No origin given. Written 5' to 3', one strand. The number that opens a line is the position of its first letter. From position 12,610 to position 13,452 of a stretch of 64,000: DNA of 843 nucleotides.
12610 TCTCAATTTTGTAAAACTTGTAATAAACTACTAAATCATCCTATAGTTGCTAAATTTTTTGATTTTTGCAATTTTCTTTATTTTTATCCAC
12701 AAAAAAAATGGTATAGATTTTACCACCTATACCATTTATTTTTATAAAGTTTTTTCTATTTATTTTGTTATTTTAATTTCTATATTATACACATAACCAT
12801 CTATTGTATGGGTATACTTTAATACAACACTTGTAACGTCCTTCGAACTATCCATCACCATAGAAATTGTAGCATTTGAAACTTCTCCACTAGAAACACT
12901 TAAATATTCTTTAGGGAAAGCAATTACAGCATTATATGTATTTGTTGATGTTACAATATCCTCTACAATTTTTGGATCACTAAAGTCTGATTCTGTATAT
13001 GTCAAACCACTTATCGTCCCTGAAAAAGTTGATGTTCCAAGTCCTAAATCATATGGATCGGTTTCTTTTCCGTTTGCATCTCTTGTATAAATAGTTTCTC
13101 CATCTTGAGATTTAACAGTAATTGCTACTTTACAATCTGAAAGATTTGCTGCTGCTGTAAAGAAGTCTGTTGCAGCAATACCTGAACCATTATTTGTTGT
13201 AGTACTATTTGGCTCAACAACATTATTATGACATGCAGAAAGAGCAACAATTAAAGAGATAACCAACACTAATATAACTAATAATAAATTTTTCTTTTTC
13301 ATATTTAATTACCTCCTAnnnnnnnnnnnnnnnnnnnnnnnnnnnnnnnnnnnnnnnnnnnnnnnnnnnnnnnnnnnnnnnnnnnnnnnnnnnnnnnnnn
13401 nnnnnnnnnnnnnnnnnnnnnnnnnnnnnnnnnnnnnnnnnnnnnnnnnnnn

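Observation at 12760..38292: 25-kb surface module: a two-component system and two membrane proteins upstream of a coupled operon of three giant proteins plus a lipoprotein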

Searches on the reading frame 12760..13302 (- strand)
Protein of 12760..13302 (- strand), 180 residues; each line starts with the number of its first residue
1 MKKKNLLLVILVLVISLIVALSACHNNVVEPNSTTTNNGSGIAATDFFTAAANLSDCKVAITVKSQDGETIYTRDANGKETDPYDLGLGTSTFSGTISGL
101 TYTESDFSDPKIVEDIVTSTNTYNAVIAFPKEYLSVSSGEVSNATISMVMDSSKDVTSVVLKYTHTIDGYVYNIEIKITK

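Call 4: search_protein_families(library=pfam, proteins=[window:12760-13302:-], max_evalue=0.1)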
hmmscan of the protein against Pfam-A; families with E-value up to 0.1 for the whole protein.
window:12760-13302:- (180 aa): 0 families

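Call 5: search_protein_families(library=ncbifam, proteins=[window:12760-13302:-], max_evalue=0.1)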
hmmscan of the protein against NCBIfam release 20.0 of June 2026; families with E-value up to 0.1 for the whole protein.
window:12760-13302:- (180 aa): 3 families
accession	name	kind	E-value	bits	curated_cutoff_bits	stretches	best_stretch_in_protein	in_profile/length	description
NF037951.1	spanin2_2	subfamily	0.0055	16.8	100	1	11-79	6-71/107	bacteriophage spanin2 family protein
NF038333.1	blaOXA-679_like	exception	0.012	15.1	570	0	127-173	24-70/276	OXA-679 family carbapenem-hydrolyzing class D beta-lactamase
NF033216.1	lipo_YgdI_YgdR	subfamily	0.022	14.6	42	0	48-76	10-38/71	YgdI/YgdR family lipoprotein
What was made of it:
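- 12760..13302 (-): 180-aa lipoprotein (lipobox LSAC), last gene of the operon; a lineage-specific accessory. There are no Pfam or NCBIfam hits (calls 4, 5).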
